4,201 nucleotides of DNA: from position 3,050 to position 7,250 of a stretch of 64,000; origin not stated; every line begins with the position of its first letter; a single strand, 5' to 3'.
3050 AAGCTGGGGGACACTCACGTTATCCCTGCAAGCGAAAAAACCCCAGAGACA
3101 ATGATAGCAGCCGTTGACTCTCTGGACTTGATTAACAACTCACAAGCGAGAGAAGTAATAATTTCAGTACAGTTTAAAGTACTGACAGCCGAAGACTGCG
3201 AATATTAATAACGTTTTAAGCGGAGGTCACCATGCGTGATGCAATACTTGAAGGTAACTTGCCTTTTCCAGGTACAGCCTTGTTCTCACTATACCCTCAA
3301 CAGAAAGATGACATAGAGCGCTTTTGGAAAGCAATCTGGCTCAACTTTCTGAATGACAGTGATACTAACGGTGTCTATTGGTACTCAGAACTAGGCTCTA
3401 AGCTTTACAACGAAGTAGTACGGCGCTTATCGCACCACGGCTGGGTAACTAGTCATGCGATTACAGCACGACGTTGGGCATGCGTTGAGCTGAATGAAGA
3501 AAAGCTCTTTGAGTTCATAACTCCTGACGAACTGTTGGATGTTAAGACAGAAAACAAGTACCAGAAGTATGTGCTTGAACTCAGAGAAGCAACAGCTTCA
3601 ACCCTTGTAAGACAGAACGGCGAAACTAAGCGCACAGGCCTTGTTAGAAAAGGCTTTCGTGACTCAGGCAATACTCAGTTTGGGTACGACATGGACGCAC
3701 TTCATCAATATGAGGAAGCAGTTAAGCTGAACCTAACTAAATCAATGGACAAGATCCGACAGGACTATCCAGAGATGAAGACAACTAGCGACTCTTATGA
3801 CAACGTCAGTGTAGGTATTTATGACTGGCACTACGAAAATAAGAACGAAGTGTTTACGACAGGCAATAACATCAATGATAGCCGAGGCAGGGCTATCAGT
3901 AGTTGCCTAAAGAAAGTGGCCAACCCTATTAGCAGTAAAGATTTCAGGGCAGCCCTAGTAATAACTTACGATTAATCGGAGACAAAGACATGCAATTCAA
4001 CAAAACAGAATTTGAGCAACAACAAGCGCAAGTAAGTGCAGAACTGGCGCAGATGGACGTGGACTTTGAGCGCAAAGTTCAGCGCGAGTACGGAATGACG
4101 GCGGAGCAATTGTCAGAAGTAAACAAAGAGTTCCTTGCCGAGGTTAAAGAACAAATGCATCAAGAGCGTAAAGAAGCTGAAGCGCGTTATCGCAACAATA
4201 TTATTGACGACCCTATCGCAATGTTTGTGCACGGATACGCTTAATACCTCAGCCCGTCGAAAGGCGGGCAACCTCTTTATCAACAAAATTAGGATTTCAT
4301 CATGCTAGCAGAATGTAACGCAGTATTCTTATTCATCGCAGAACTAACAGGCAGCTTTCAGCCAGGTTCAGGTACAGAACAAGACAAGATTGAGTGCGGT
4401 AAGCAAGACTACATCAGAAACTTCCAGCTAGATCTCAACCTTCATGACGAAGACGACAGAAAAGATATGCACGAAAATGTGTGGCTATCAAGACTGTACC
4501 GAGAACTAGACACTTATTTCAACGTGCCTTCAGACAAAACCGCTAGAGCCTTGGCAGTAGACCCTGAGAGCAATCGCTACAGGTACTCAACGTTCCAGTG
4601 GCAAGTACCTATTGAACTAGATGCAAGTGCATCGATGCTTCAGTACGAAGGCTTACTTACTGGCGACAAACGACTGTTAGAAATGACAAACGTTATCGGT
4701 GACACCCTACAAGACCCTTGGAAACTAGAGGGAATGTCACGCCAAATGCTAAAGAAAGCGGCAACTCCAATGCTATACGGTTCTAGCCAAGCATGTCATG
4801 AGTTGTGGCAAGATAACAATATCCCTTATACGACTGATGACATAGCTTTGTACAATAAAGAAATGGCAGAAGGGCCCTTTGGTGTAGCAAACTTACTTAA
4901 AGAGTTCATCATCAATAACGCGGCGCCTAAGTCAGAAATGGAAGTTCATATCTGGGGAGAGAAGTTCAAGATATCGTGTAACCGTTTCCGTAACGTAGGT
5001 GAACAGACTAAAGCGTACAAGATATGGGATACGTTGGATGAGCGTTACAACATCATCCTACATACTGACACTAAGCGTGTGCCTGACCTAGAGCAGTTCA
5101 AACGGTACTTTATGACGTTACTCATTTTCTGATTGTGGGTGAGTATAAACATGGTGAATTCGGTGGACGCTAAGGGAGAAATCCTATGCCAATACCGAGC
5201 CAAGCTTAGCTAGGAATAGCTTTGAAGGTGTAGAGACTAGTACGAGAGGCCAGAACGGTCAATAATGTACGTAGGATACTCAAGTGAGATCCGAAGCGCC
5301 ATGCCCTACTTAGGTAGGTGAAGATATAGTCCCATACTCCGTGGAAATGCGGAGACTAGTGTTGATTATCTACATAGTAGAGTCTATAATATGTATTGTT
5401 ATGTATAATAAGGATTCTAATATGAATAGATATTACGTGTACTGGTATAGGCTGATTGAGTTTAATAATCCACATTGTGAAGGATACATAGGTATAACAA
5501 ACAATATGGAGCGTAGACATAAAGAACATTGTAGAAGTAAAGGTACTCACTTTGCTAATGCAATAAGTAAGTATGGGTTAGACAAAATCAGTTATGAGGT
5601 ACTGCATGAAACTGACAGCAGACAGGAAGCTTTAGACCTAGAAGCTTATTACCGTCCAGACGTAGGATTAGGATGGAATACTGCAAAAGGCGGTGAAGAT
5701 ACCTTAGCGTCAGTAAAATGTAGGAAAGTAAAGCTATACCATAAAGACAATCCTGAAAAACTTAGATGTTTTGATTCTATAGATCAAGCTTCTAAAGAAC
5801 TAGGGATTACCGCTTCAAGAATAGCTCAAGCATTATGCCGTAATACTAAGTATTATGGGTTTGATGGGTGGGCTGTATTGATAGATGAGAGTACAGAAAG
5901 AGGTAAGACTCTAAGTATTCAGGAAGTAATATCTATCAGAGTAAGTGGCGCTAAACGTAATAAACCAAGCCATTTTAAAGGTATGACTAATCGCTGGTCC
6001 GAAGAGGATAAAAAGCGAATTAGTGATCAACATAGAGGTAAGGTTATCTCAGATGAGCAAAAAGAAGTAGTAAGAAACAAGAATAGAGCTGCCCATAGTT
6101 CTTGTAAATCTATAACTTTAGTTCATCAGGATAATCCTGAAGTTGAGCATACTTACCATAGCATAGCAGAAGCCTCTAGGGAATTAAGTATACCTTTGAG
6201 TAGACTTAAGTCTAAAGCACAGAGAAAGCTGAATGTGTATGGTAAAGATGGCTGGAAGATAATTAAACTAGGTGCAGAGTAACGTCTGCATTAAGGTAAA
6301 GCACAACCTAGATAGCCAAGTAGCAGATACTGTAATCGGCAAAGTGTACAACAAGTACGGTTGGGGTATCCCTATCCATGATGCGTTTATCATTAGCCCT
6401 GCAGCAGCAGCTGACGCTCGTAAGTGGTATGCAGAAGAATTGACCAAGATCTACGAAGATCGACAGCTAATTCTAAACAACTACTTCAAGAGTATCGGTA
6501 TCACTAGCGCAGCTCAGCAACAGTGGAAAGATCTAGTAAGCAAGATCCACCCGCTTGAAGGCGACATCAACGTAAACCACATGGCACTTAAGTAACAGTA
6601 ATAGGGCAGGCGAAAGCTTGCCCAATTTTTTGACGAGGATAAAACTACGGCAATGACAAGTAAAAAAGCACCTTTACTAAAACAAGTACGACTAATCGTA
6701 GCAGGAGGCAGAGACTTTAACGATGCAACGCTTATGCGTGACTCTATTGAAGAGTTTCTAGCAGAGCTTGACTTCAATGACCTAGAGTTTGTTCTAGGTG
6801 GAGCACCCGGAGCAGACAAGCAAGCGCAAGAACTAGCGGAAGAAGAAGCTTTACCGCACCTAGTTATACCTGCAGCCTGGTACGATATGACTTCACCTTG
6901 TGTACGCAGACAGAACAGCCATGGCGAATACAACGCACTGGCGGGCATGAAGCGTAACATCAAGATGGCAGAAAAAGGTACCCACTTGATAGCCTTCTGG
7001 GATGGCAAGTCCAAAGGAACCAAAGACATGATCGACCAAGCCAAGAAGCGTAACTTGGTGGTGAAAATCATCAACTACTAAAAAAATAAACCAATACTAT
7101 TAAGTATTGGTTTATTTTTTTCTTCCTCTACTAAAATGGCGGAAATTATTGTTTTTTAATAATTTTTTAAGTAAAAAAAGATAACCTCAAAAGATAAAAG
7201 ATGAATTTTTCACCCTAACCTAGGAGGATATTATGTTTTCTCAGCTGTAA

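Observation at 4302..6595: T7-like RNAPII catalytic gene interrupted between motifs B and C by a GIY-YIG homing-endonuclease element; the downstream piece has no ATG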

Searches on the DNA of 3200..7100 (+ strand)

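Call 5: search_dna_similar(query=window:3200-7100:+, collection=phages, mode=near, max_rows=30)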
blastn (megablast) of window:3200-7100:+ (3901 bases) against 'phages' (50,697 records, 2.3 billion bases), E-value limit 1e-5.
Records with a match: 13; places in all: 13; records where one place covers at least 80% of the query: 5.
Best place of each record, by identity: >=99% 5; 95-99% 8.
By first word of the organism name: Enterococcus 8; Alteromonas 5.
By host as written in the record: Alteromonas macleodii str. 'Balearic Sea AD45' 5; Enterococcus faecalis 3; Enterococcus faecium 2; - 1; Enterococcus faecium E1071 1; Enterococcus sp. 1.
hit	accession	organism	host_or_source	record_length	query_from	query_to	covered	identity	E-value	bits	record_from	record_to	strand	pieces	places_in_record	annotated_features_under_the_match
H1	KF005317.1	Alteromonas phage vB_AmaP_AD45-P1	Alteromonas macleodii str. 'Balearic ...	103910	1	3901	100%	100.0%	0e+0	7204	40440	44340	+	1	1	hypothetical protein (x7)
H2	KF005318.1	Alteromonas phage vB_AmaP_AD45-P3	Alteromonas macleodii str. 'Balearic ...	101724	1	3901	100%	100.0%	0e+0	7204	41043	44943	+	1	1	hypothetical protein (x7)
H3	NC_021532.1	Alteromonas phage vB_AmaP_AD45-P1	Alteromonas macleodii str. 'Balearic ...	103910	1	3901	100%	100.0%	0e+0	7204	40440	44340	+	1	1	hypothetical protein (x5) | GIY-YIG nuclease family protein | SLOG family protein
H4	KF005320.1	Alteromonas phage vB_AmaP_AD45-P2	Alteromonas macleodii str. 'Balearic ...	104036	1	3839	98%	100.0%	0e+0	7090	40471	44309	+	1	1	hypothetical protein (x7)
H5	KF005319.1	Alteromonas phage vB_AmaP_AD45-P4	Alteromonas macleodii str. 'Balearic ...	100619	1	3901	95%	100.0%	0e+0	6831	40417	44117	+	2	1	hypothetical protein (x7)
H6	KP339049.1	Enterococcus phage EFDG1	Enterococcus faecalis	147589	1961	2002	1%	97.6%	8e-10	73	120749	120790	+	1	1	none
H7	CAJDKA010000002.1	Enterococcus phage 163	Human fecal sample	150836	1961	2002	1%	97.6%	8e-10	73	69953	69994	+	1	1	none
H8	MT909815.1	Enterococcus phage iF6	Enterococcus faecium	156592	1961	2002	1%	97.6%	8e-10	73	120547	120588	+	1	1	none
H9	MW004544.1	Enterococcus phage EFGrKN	Enterococcus faecalis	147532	1961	2002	1%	97.6%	8e-10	73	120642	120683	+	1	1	DNA polymerase I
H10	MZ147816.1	Enterococcus phage 113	Enterococcus faecium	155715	1961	2002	1%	97.6%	8e-10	73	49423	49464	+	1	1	none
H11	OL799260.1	Enterococcus phage phiSHEF16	Enterococcus faecium E1071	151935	1961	2002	1%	97.6%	8e-10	73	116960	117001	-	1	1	none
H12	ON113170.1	Enterococcus phage vB_OCPT_CCS1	Enterococcus sp.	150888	1961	2002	1%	97.6%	8e-10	73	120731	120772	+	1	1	none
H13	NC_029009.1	Enterococcus phage EFDG1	Enterococcus faecalis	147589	1961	2002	1%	97.6%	8e-10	73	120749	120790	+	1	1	none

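Call 6: get_annotated_region(hit=H3, flank=1500)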
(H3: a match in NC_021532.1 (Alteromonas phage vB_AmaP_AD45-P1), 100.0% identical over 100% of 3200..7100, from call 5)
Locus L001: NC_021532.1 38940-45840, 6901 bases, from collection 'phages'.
description: Alteromonas phage vB_AmaP_AD45-P1, complete genome.
organism: Alteromonas phage vB_AmaP_AD45-P1 (NCBI taxid 1300004)
taxonomy: Viruses; Duplodnaviria; Heunggongvirae; Uroviricota; Caudoviricetes
host: Alteromonas macleodii str. 'Balearic Sea AD45'; source: -; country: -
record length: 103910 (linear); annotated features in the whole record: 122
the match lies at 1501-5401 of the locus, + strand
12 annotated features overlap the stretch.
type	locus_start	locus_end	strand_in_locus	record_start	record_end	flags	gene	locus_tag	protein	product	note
CDS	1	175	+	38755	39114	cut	-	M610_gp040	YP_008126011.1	hypothetical protein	-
CDS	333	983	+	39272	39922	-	-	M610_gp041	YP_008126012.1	hypothetical protein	-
CDS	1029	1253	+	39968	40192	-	-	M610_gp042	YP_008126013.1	hypothetical protein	COG0495 Leucyl-tRNA synthetase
CDS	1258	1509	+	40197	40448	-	-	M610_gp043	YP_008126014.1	hypothetical protein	-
CDS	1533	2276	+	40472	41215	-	-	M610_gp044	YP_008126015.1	hypothetical protein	-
CDS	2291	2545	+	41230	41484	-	-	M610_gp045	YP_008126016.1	hypothetical protein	-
CDS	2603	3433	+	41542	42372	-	-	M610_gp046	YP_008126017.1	hypothetical protein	-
CDS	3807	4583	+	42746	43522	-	-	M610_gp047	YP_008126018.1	GIY-YIG nuclease family protein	-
CDS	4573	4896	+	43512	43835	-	-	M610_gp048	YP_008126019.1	hypothetical protein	-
CDS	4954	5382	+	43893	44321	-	-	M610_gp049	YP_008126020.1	SLOG family protein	-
CDS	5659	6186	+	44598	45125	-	-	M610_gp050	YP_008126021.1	hypothetical protein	-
CDS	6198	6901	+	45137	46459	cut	-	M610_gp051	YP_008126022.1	HNH endonuclease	COG3864 Uncharacterized protein conserved in bacteria; similar to gp25-like protein (Enterobacteria phage vB_KleM-RaK2)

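Call 7: get_annotated_region(hit=H5, flank=500)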
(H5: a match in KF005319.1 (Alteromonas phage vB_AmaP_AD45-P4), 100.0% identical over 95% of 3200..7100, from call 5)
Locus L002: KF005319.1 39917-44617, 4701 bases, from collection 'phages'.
description: Alteromonas phage vB_AmaP_AD45-P4, complete genome.
organism: Alteromonas phage vB_AmaP_AD45-P4 (NCBI taxid 1300007)
taxonomy: Viruses; Duplodnaviria; Heunggongvirae; Uroviricota; Caudoviricetes
host: Alteromonas macleodii str. 'Balearic Sea AD45'; source: -; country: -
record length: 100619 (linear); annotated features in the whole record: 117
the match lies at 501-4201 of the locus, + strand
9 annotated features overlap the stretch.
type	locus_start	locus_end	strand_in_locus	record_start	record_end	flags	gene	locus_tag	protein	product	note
CDS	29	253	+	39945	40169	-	-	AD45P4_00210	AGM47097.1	hypothetical protein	COG0495 Leucyl-tRNA synthetase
CDS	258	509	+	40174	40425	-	-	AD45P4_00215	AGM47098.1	hypothetical protein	-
CDS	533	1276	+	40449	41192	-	-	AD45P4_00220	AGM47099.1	hypothetical protein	-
CDS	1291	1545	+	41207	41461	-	-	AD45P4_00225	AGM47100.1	hypothetical protein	-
CDS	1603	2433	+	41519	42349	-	-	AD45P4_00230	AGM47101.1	hypothetical protein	-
CDS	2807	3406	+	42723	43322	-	-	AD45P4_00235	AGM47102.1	hypothetical protein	-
CDS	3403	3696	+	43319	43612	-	-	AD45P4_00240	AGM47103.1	hypothetical protein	-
CDS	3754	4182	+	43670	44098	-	-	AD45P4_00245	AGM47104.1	hypothetical protein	-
CDS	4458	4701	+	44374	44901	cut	-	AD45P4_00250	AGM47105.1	hypothetical protein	-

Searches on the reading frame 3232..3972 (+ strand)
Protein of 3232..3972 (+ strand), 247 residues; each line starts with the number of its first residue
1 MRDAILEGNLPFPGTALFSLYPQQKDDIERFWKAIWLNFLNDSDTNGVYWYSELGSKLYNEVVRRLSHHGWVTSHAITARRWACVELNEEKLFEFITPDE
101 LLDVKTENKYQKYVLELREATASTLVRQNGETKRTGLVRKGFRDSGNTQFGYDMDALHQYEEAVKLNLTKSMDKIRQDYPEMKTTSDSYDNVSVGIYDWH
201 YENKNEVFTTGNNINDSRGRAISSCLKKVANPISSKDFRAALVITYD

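Call 13: search_protein_families(library=pfam, proteins=[window:3232-3972:+], max_evalue=0.1)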
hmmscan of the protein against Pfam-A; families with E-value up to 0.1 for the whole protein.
window:3232-3972:+ (247 aa): 0 families

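Call 14: search_protein_families(library=phrogs, proteins=[window:3232-3972:+], max_evalue=0.01)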
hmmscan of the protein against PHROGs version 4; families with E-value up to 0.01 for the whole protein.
window:3232-3972:+ (247 aa): 1 family
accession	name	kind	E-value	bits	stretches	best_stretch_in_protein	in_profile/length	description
phrog_27203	-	unknown function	1.4e-179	595.6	1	1-247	1-247/247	-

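Call 54: search_solved_structures(query=window:3232-3972:+, max_evalue=1)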
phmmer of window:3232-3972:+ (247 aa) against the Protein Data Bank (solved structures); distinct sequences matched with E-value up to 1: 1.
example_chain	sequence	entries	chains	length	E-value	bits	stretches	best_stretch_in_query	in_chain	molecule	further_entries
9m5f_A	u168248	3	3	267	0.82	12.4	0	136-199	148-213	AB hydrolase-1 domain-containing protein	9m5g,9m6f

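Call 90: find_homologous_proteins(query=window:3232-3972:+, max_evalue=0.001)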
Query window:3232-3972:+ (247 aa): 296 proteins with E <= 0.001 among 645 candidates; the best 120 are listed.
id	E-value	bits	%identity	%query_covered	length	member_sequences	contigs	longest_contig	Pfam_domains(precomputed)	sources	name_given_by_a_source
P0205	1.9e-165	566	100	100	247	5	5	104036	-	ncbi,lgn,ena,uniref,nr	ncbi:hypothetical protein AD45P2_00215 [Alteromonas phage vB_AmaP_AD45-P2]|uniref:Uncharacterized pr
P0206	1.6e-123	429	73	100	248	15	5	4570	-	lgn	-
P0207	5.2e-122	424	73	100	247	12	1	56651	-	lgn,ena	-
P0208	3.4e-118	412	72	100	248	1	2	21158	-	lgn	-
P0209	2.8e-117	409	72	100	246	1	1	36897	-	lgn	-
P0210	6.2e-117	407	71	100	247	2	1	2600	-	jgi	jgi:hypothetical protein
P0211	9.8e-117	407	70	100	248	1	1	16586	-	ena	-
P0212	1.3e-116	406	70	100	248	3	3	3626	-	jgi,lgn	jgi:hypothetical protein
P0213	1.6e-116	406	71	100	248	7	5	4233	-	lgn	-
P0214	1.7e-116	406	70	100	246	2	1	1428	-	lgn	-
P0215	2.3e-115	402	70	100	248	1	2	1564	-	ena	-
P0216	3.8e-115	402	69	100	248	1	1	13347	-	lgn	-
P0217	7.1e-115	401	70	100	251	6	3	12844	-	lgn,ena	-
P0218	8.1e-115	400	68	100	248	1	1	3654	-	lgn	-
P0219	1.7e-114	399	70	100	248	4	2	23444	-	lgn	-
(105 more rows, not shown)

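Call 92: search_solved_structures(query=A6, max_evalue=5, show_alignments=1)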
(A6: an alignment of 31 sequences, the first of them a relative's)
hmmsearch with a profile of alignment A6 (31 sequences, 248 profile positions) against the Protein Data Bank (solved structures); distinct sequences matched with E-value up to 5: 1.
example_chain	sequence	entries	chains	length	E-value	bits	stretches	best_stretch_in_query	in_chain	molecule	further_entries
7nsn_A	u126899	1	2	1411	0.53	12.9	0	68-126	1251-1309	GH92 alpha-1,2-mannosidase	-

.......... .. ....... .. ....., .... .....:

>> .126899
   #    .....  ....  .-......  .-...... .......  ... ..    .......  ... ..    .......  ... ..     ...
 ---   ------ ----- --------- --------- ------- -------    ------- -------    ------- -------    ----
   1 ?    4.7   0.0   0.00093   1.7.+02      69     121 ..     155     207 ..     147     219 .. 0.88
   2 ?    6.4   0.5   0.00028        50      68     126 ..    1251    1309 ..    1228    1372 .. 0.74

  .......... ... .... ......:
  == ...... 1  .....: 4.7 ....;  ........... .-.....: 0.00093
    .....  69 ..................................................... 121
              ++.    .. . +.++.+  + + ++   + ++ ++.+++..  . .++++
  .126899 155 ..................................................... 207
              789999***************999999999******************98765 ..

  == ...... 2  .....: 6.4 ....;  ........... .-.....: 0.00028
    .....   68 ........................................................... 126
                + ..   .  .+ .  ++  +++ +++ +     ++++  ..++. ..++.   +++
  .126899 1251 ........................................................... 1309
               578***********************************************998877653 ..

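Call 102: predict_structure(alignment_id=A6)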
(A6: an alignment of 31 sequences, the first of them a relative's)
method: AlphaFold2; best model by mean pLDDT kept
length: 247 residues; sequences in the alignment: 31
mean_pLDDT: 69.5   pTM: 0.48
mean pLDDT of the five models: 69.5, 68.7, 67.7, 66.4, 64.1
residues with pLDDT >= 90: 61; 70-90: 66; 50-70: 66; < 50: 54
segments of 3 or more residues with pLDDT < 50: 114-146, 210-230
pLDDT, mean of each block of 10 residues (from residue 1): 92 89 92 91 84 89 92 76 82 94 79 40 37 37 47 79 71 64 57 74 68 40 39 63 60
secondary structure, 60 per line:
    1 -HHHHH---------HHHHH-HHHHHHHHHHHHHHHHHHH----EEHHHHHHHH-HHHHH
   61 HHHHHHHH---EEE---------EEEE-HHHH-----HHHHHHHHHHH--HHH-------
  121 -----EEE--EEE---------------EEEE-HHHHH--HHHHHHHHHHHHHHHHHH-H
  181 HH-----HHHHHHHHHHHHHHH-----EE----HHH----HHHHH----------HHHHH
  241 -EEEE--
elements in order: H2-6 H16-20 H22-40 H47-54 H56-68 E72-74 E84-87 H89-92 H98-108 E126-128 E131-133 E149-152 H154-158 H161-178 H188-202 H221-225 H236-240 E242-245

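Call 105: fold_search(model_id=the predicted structure, library=pdb)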
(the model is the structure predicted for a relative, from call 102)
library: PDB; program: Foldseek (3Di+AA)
matches with E <= 10: 484; with E <= 0.001: 0
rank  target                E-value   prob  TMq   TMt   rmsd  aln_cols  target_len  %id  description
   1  8ylg_A                2.8e-02  0.97  0.21  0.30   7.8       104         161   20  Crystal structure of Burkholderia thailandensis MftR in complex with operator DNA (released 2024-11-13)
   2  1s3j_B                3.5e-02  0.89  0.20  0.31  11.2       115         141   16  X-ray crystal structure of YusO protein from Bacillus subtilis (released 2004-04-13)
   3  6pco_B                3.7e-02  0.87  0.19  0.31  11.9       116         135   12  Mechanism for regulation of DNA binding of Bordetella bronchiseptica BpsR by 6-hydroxynicotinic acid (released 2019-11-06)
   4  3gfj                  4.4e-02  0.89  0.19  0.31  10.2       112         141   18  Crystal structure of the ST1710 mutant (R89A) protein (released 2009-08-25)
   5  1s3j_A                4.6e-02  0.90  0.21  0.32  10.3       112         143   17  X-ray crystal structure of YusO protein from Bacillus subtilis (released 2004-04-13)
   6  5yi1                  4.6e-02  0.87  0.19  0.32  13.5       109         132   17  Structure of Lactococcus lactis ZitR, C30AH42A mutant in apo form (released 2017-12-06)
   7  5h3r_A                4.6e-02  0.75  0.16  0.27  11.6       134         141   13  Crystal Structure of mutant MarR C80S from E.coli complexed with operator DNA (released 2017-08-02)
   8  8ylg_B                4.9e-02  0.95  0.21  0.30   7.8       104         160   20  Crystal structure of Burkholderia thailandensis MftR in complex with operator DNA (released 2024-11-13)
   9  3voe_A                4.9e-02  0.77  0.17  0.29  12.6       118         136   15  Crystal Structure of wild type MarR (apo form) from E.coli (released 2013-03-06)
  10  2yr2_B                5.2e-02  0.85  0.19  0.31  10.0       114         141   18  Crystal Structure of the Hypothetical regulator from Sulfolobus tokodaii (released 2007-10-02)
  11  2fxa_B                5.2e-02  0.85  0.21  0.27  19.6       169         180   10  Structure of the Protease Production Regulatory Protein hpr from Bacillus subtilis. (released 2006-03-14)
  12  3vod_A                5.2e-02  0.75  0.19  0.31  12.8       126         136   15  Crystal Structure of mutant MarR C80S from E.coli (released 2013-03-06)
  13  3voe_B                5.5e-02  0.89  0.20  0.33   9.1       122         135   16  Crystal Structure of wild type MarR (apo form) from E.coli (released 2013-03-06)
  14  5h3r_B                5.5e-02  0.80  0.16  0.27  11.5       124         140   14  Crystal Structure of mutant MarR C80S from E.coli complexed with operator DNA (released 2017-08-02)
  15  7dvu                  5.5e-02  0.72  0.17  0.27  14.0       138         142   14  Crystal structure of heme sensor protein PefR in complex with heme and cyanide (released 2021-09-29)
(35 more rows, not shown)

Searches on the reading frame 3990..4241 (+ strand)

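Call 14: search_protein_families(library=phrogs, proteins=[window:3990-4241:+], max_evalue=0.01)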
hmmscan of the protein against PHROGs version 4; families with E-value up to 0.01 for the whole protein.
window:3990-4241:+ (84 aa): 2 families
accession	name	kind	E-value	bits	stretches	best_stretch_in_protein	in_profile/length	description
phrog_25881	-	unknown function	2.8e-59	198.7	1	1-84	1-84/84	-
phrog_10171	-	unknown function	0.0065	18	1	4-69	39-100/129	-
